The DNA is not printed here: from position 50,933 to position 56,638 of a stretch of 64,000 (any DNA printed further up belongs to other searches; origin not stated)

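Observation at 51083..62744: Back-to-back giant VirB6/TrbL-like genes (1802 and 2083 aa) forming an 11.7-kb two-gene unit with no other T4SS core genes nearby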

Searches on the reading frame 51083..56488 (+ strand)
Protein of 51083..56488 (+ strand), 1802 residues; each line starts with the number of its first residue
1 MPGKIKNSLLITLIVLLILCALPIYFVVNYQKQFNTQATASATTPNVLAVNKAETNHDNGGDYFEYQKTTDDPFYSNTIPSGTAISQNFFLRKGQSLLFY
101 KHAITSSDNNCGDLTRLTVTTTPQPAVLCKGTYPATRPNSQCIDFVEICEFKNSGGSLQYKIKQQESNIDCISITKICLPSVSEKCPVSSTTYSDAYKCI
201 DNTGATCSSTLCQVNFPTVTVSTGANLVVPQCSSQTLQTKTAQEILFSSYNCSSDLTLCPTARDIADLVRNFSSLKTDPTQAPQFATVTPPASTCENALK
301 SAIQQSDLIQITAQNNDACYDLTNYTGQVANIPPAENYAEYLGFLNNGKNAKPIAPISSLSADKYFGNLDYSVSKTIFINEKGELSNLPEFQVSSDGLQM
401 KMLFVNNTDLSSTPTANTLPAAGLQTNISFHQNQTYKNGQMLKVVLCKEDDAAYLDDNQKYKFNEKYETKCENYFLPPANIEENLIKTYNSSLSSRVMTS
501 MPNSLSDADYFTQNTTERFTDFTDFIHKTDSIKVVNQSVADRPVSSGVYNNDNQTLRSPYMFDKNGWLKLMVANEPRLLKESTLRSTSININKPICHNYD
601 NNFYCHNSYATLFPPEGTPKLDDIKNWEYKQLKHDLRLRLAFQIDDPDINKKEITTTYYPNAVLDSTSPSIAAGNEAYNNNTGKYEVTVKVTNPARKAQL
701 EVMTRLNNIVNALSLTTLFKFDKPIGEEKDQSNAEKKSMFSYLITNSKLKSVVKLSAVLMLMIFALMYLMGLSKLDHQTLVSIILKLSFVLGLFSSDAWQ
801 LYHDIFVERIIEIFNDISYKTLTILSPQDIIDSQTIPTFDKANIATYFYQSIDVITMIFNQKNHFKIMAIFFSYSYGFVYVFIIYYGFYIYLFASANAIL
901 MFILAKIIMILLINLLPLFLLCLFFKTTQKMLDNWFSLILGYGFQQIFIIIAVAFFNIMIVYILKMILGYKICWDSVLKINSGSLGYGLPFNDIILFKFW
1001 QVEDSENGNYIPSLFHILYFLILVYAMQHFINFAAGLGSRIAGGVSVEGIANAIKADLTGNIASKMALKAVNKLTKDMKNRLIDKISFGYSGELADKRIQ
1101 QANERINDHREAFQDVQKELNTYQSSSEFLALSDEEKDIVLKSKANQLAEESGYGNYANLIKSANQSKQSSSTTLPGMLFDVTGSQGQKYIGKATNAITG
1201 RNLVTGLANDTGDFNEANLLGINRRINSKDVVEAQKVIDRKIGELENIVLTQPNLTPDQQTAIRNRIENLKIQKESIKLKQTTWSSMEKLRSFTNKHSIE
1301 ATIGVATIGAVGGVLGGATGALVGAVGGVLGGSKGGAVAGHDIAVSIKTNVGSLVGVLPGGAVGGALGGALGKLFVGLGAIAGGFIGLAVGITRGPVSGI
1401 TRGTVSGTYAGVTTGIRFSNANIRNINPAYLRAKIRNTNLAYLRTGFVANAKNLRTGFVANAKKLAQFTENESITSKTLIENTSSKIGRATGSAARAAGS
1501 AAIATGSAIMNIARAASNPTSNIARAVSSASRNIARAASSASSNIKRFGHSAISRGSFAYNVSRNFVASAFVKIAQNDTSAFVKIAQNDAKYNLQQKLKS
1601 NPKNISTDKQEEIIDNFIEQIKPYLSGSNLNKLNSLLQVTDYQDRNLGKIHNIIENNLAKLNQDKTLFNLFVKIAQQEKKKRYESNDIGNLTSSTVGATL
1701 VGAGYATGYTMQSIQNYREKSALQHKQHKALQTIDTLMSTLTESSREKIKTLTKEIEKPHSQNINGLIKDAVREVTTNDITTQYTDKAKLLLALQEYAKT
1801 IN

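Call 6: search_protein_families(library=pfam, proteins=[window:51083-56488:+], max_evalue=1)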
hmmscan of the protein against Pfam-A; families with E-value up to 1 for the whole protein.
window:51083-56488:+ (1802 aa): 2 families
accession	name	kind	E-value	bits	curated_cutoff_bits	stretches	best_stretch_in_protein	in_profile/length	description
PF04610.19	TrbL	-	5.5e-13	49.6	25.9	1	758-960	2-181/215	TrbL/VirB6 plasmid conjugal transfer protein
PF19831.4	DUF6312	-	0.21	12.3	27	0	1718-1775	34-91/98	Family of unknown function (DUF6312)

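Call 7: search_protein_families(library=ncbifam, proteins=[window:51083-56488:+], max_evalue=1)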
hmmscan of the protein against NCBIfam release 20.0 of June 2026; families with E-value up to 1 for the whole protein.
window:51083-56488:+ (1802 aa): 0 families

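Call 92: list_cluster_members(proteins=[P0001, window:51083-56488:+, window:35046-35405:-, P0004])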
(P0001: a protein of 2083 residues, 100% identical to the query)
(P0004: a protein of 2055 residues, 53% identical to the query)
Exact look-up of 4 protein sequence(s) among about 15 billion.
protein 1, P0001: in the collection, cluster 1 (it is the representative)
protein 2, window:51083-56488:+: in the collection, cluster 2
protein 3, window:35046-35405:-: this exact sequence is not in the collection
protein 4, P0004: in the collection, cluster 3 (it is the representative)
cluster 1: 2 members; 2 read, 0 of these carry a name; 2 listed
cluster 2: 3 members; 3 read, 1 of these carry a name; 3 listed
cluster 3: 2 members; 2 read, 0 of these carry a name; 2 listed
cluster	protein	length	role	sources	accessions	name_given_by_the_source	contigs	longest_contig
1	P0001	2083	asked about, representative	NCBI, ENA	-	-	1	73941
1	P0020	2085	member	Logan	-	-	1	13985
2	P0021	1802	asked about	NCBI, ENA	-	-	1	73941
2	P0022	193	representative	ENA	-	-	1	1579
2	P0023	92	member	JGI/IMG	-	hypothetical protein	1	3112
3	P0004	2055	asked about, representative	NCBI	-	-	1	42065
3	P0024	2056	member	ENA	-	-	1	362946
